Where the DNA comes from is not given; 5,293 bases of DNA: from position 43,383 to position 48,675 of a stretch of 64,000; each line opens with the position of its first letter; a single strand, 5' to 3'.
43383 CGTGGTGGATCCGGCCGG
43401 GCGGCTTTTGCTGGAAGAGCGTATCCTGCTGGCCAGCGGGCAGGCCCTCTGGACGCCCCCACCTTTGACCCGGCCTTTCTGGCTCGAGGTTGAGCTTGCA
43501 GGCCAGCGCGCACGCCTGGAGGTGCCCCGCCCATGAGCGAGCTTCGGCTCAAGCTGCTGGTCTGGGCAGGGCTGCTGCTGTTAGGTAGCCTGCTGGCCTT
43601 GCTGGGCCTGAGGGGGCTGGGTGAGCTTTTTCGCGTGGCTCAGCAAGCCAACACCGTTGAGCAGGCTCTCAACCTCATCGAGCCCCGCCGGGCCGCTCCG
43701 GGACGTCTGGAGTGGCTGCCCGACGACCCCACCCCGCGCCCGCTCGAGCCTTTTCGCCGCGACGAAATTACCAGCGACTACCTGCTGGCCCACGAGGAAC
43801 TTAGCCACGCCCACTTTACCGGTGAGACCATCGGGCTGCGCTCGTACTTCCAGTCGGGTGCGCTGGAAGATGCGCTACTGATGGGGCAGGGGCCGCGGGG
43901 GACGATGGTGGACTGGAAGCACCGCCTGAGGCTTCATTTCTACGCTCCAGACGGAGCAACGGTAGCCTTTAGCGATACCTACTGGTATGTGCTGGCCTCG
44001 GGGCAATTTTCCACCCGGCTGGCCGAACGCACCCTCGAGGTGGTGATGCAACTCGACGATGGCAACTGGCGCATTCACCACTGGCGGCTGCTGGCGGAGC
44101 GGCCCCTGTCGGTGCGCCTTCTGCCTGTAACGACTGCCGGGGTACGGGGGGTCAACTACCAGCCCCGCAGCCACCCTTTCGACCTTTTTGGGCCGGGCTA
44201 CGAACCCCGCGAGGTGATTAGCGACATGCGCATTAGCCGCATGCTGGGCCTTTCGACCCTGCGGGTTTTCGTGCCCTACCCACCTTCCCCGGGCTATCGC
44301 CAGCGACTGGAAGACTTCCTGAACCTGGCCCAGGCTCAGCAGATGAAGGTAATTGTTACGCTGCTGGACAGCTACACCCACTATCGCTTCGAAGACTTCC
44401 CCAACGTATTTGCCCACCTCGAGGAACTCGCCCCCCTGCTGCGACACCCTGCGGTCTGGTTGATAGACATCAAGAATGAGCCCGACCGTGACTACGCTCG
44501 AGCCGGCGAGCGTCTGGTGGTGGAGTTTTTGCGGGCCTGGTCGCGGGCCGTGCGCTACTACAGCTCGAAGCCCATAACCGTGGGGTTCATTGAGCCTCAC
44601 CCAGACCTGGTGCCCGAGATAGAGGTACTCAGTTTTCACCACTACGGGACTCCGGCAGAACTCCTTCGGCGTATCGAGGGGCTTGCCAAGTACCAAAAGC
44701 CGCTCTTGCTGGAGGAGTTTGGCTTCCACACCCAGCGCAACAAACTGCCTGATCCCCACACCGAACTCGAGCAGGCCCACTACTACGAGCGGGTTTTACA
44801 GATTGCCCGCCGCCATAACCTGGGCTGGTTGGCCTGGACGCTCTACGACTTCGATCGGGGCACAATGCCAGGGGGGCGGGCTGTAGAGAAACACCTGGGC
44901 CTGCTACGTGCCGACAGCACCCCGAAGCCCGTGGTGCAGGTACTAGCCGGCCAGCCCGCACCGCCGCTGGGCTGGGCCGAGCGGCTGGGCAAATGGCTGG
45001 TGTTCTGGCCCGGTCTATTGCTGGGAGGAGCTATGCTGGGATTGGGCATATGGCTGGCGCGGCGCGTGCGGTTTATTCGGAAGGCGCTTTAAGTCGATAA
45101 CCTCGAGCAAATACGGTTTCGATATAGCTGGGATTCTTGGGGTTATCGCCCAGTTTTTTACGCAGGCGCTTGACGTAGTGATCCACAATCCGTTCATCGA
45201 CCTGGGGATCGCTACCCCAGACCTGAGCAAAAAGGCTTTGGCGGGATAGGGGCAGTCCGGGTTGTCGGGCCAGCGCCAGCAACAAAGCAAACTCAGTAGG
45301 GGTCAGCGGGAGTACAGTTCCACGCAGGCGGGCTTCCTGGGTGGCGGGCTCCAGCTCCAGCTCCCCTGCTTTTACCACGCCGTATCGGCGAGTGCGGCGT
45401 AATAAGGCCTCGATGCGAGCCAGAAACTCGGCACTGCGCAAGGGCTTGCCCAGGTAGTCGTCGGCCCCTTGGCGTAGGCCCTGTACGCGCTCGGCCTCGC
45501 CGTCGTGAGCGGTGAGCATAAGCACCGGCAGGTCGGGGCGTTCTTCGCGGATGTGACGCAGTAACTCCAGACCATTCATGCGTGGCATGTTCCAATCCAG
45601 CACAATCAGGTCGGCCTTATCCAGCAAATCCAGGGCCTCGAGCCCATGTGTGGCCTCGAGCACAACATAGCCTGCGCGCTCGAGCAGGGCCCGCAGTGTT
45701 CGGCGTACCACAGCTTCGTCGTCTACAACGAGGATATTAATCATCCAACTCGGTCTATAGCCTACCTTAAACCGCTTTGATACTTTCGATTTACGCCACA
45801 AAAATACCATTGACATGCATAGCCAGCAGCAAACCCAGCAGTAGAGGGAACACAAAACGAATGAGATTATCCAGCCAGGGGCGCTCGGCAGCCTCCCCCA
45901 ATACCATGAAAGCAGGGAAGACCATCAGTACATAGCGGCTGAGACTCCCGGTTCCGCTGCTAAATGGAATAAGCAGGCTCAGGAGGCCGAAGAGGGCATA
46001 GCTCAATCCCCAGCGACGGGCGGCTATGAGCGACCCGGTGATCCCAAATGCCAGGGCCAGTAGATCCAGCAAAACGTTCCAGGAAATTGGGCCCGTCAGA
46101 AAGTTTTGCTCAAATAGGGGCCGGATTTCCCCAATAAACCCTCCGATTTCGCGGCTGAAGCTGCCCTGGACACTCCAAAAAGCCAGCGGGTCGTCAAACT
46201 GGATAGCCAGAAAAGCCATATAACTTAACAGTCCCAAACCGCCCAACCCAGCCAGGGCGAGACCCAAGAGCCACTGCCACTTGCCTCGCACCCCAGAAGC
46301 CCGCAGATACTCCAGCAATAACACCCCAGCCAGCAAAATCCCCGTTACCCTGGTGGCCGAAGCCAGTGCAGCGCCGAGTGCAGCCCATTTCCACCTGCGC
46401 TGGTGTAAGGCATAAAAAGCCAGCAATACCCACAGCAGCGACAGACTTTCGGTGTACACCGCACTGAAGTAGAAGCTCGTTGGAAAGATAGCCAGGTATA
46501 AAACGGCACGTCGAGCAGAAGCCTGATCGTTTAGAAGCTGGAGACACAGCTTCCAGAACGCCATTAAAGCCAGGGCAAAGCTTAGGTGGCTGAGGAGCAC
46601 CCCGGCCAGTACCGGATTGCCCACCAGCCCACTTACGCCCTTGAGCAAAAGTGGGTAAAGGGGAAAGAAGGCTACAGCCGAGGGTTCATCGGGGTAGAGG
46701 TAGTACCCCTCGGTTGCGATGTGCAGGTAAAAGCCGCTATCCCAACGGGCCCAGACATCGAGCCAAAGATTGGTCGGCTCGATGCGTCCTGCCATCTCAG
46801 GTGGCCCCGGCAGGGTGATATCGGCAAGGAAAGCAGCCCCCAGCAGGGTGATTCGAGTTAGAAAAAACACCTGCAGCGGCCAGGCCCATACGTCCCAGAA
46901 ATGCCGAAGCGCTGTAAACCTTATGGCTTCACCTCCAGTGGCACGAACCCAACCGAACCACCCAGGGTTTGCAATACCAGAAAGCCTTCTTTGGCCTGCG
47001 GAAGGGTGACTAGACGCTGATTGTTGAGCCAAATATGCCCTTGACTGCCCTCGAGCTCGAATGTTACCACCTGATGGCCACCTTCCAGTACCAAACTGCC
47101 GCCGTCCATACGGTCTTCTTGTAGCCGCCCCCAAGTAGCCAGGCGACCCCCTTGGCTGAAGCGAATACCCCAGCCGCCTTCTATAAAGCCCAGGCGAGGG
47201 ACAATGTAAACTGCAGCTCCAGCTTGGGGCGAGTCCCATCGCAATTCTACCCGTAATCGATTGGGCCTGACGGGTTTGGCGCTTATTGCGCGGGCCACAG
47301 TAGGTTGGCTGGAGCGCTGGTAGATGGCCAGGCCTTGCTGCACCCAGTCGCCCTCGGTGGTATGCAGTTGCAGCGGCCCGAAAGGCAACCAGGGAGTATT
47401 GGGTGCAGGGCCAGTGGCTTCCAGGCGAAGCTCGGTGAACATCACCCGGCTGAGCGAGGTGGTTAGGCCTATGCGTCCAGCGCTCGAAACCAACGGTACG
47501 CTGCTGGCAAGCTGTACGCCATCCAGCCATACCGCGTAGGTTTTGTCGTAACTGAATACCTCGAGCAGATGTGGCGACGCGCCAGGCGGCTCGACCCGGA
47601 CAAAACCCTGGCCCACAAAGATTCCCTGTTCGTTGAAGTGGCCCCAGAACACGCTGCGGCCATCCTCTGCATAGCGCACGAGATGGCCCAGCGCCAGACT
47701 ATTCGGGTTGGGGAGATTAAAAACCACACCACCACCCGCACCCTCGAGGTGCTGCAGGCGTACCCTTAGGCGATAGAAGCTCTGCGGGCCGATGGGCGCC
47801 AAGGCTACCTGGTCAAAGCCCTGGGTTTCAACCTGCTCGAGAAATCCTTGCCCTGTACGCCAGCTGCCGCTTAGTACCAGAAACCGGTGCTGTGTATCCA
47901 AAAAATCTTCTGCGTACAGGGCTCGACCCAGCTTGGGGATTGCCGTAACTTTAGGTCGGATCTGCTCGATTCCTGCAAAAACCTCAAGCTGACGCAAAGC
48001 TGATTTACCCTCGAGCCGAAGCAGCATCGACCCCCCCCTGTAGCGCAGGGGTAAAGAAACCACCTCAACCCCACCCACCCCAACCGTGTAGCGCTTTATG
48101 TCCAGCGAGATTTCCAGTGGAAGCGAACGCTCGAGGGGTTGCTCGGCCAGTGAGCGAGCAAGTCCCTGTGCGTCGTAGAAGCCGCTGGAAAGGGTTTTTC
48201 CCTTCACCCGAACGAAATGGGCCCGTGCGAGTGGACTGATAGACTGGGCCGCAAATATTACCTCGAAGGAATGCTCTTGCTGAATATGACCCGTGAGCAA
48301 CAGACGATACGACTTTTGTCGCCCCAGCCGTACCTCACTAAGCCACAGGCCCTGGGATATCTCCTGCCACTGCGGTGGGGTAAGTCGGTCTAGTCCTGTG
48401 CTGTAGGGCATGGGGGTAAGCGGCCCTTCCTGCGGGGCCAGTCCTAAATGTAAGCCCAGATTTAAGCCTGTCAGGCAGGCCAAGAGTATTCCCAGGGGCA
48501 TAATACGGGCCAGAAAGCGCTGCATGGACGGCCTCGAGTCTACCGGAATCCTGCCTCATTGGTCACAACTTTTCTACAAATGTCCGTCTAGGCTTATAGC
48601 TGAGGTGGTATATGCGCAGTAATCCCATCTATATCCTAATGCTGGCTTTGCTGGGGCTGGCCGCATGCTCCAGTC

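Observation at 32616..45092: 12-gene translationally coupled glycan operon with polyprenyl-phosphate-sugar / GT-C logic rather than a classical Wzx/Wzy or ABC pathway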

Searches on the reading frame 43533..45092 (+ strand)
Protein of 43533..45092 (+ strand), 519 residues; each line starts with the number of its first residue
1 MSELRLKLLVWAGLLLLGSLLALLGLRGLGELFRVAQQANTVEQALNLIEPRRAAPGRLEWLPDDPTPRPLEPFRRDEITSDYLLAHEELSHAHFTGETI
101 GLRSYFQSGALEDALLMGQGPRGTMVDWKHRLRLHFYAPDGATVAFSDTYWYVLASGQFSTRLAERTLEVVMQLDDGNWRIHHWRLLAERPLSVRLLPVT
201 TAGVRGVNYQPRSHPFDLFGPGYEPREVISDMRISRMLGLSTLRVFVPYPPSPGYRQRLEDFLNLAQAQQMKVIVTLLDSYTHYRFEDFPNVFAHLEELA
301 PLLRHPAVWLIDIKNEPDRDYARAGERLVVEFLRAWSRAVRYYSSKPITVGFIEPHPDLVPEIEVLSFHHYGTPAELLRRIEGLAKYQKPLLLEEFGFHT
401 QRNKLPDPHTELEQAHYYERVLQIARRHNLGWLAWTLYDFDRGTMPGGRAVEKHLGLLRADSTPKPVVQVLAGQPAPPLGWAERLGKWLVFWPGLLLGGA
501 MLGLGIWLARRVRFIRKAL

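Call 4: search_protein_families(library=pfam, proteins=[window:43533-45092:+], max_evalue=0.01)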
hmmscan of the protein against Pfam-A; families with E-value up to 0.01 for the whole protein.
window:43533-45092:+ (519 aa): 1 family
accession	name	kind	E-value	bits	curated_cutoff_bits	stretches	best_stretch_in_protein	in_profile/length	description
PF00150.24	Cellulase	-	0.00081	19.4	23.5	0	254-321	59-134/272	Cellulase (glycosyl hydrolase family 5)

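Call 6: search_protein_families(library=ncbifam, proteins=[window:43533-45092:+], max_evalue=0.01)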
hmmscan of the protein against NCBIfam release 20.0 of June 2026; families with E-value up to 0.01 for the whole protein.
window:43533-45092:+ (519 aa): 0 families

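Call 9: search_solved_structures(query=window:43533-45092:+, max_evalue=1, show_alignments=2)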
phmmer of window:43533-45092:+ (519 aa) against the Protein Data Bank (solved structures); distinct sequences matched with E-value up to 1: 1.
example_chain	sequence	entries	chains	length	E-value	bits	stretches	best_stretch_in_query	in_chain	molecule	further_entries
5jvk_A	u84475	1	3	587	0.01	17.7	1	409-472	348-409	Uncharacterized protein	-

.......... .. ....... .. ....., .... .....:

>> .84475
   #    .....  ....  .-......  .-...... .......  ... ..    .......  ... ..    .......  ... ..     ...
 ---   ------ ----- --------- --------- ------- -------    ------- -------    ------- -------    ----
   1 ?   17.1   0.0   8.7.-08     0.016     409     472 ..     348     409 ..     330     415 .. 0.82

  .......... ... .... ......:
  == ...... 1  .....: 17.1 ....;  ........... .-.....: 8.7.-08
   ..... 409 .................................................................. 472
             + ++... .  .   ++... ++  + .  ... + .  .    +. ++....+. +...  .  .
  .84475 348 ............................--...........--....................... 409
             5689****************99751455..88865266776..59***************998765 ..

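Call 42: search_solved_structures(query=A2, max_evalue=0.1)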
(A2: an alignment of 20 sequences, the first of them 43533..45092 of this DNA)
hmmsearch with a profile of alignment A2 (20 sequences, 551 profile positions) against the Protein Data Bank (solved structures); distinct sequences matched with E-value up to 0.1: 131 (the best 60 are shown).
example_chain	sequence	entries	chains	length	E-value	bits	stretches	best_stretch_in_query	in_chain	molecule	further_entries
7bob_A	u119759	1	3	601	7.2e-15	57.8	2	222-376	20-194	Endo-beta-mannanase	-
6kdd_A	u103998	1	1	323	3.2e-12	49.1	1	216-402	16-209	Endoglucanase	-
4jkm_A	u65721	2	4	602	5.5e-12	48.3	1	314-509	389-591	Beta-glucuronidase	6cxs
9oro_A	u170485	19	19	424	6e-11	44.9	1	284-428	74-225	Glycoside hydrolase family 158 | GH158(Pro)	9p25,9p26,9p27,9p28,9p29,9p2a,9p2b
7lqx_A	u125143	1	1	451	3.2e-10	42.5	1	223-301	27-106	Glycosyl hydrolase BlGH5_18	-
3amc_A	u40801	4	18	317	3.7e-10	42.2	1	248-402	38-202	Endoglucanase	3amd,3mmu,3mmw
7lr7_A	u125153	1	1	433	4.3e-10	42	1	222-298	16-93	Uncharacterized protein ScGH5_18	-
5c70_A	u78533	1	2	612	5.6e-10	41.7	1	315-509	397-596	Glucuronidase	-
7lr8_A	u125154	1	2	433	6.5e-10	41.5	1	222-297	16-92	Uncharacterized protein ScGH5_18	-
1bhg_A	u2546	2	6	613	8.9e-10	41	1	310-508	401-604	BETA-GLUCURONIDASE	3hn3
3azr_A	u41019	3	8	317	1.4e-09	40.3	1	248-402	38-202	Endoglucanase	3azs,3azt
3nco_A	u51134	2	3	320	1.5e-09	40.2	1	246-402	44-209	Endoglucanase FnCel5A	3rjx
3rjy_A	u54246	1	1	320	1.5e-09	40.2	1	246-402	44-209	Endoglucanase FnCel5A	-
6xxw_A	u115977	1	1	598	1.6e-09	40.2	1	315-517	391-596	Beta-glucuronidase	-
6ld0_A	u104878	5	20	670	2.8e-09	39.4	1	315-509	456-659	LacZ1 Beta-galactosidase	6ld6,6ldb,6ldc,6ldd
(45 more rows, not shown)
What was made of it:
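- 43533..45092 (+): 519-aa GH5-like (clan GH-A) glycoside hydrolase anchored by TM segments at both ends. It also has a conserved N-terminal domain of about 130 aa. Profile against PDB: endo-beta-mannanase 7bob 7e-15, GH5 endoglucanases, GH2 barrels (call 42).
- On GH5 / clan GH-A retaining glycoside hydrolases: Profile against PDB: GH5 mannanase 7e-15 and GH5 endoglucanases (call 42).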

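Call 43: search_protein_families(library=pfam, alignment_id=A2, max_evalue=0.01)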
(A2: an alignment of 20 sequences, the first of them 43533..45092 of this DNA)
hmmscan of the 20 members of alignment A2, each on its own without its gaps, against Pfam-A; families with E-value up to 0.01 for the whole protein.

A. member 1, window:43533-45092:+ (519 aa): 1 family
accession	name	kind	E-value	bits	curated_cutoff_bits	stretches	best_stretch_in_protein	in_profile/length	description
PF00150.24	Cellulase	-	0.00081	19.4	23.5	0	254-321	59-134/272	Cellulase (glycosyl hydrolase family 5)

B. families by the number of members that match (of 20 scanned): 8 families
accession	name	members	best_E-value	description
PF02836.23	Glyco_hydro_2_C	12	3.9e-12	Glycosyl hydrolases family 2, TIM barrel domain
PF00150.24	Cellulase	11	7.9e-17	Cellulase (glycosyl hydrolase family 5)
PF11790.14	Glyco_hydro_cc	8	5e-06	Glycosyl hydrolase catalytic core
PF02449.21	Glyco_hydro_42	4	9.8e-05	Beta-galactosidase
PF03198.20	Glyco_hydro_72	2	2.7e-05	Glucanosyltransferase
PF13204.13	Apiosidase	1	0.0019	Apiosidase-like, catalytic domain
PF01301.25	Glyco_hydro_35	1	0.0038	Glycosyl hydrolases family 35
PF22612.2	GH113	1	0.0059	Glycoside Hydrolase Family 113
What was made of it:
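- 43533..45092 (+): 11 of 20 homologues hit PF00150 (call 43).
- On GH5 / clan GH-A retaining glycoside hydrolases: 11 of 20 homologues match at E<=0.01, best 7.9e-17 (call 43).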

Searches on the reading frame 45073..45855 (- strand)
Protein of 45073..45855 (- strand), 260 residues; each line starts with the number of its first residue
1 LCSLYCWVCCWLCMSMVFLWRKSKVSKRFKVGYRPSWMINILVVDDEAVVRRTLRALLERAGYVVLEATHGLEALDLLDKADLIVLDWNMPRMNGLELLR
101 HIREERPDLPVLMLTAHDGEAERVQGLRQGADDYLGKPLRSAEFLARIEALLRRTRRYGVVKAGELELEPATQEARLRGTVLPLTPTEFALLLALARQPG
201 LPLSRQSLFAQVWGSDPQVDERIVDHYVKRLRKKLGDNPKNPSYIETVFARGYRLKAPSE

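Call 4: search_protein_families(library=pfam, proteins=[window:45073-45855:-], max_evalue=0.01)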
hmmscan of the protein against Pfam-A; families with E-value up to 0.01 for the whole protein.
window:45073-45855:- (260 aa): 2 families
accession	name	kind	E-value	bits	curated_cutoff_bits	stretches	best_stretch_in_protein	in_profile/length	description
PF00072.30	Response_reg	-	7.7e-32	110.2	30.2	1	41-148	1-110/111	Response regulator receiver domain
PF00486.34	Trans_reg_C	-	5.5e-26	90.9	26.2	1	180-255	2-77/77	Transcriptional regulatory protein, C terminal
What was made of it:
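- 45073..45855 (-): OmpR-type response regulator at the end of the convergent operon. The true start is probably internal, at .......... Response_reg plus Trans_reg_C (call 4).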

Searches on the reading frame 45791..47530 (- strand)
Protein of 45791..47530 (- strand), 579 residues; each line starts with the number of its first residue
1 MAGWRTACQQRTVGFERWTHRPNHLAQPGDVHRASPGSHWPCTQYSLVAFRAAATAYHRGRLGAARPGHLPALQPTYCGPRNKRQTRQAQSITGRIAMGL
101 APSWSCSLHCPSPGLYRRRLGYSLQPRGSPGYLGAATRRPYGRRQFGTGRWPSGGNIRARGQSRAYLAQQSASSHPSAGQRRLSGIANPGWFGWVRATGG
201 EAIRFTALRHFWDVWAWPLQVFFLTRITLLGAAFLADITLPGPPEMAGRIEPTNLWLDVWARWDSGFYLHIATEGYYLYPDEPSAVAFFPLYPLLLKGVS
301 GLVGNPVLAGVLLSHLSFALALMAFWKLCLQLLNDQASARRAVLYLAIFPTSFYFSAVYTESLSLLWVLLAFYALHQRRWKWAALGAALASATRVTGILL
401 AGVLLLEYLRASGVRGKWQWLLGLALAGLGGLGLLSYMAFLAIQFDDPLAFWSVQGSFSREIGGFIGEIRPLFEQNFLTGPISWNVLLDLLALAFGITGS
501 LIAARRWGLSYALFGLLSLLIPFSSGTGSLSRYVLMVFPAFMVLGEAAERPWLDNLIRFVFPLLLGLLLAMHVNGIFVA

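Call 4: search_protein_families(library=pfam, proteins=[window:45791-47530:-], max_evalue=0.01)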
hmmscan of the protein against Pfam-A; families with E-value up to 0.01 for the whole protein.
window:45791-47530:- (579 aa): 3 families
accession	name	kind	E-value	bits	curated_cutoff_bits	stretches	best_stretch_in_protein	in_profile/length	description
PF04188.19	Mannosyl_trans2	-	1.6e-11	44.6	22.4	1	257-406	55-211/443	Mannosyltransferase (PIG-V)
PF04922.18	DIE2_ALG10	-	0.00038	20.3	27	1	332-401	83-156/391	DIE2/ALG10 family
PF13231.12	PMT_2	-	0.002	18.8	26.1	1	290-427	4-150/160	Dolichyl-phosphate-mannose-protein mannosyltransferase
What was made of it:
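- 45791..46870 (-): PIG-V/PMT_2-like second GT-C, with a GTG start at 46870. PF04188 1.6e-11, 44.6 bits against a 22.4 cut-off (call 4).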

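Call 6: search_protein_families(library=ncbifam, proteins=[window:45791-47530:-], max_evalue=0.01)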
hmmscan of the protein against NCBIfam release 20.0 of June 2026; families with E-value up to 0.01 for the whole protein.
window:45791-47530:- (579 aa): 1 family
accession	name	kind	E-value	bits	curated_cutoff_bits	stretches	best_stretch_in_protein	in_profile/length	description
NF046093.1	AZOBR_p60025_fam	subfamily_domain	2.3e-07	30.3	150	1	290-422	95-225/232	AZOBR_p60025 family cell surface glycopolymer formation protein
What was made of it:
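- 45791..46870 (-): NF046093 'cell surface glycopolymer formation protein' 2.3e-7 (call 6).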

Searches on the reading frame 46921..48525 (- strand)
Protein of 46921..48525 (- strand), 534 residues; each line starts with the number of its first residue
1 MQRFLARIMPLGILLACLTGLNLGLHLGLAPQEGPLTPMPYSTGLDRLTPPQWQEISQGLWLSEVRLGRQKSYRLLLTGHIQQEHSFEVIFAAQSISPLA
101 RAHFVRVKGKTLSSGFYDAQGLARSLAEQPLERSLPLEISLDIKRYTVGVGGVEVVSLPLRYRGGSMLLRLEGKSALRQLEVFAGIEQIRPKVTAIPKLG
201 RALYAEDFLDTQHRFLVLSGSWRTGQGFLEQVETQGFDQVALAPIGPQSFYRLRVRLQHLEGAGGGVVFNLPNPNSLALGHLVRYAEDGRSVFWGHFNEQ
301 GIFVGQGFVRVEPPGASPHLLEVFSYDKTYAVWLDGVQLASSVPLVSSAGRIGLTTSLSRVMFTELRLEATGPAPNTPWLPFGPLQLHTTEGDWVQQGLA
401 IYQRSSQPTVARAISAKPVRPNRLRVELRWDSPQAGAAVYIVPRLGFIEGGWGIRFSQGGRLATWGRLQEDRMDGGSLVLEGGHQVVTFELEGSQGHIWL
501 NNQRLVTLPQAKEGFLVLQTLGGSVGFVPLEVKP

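Call 4: search_protein_families(library=pfam, proteins=[window:46921-48525:-], max_evalue=0.01)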
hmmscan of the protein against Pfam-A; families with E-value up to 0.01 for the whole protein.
window:46921-48525:- (534 aa): 0 families

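Call 6: search_protein_families(library=ncbifam, proteins=[window:46921-48525:-], max_evalue=0.01)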
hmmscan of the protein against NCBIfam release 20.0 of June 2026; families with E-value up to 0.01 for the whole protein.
window:46921-48525:- (534 aa): 0 families
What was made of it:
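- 46921..48525 (-): 534-aa exported or anchored protein of unknown family. It is the partner of the PIG-V-like GT-C. No Pfam or NCBIfam hit (calls 4, 6).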
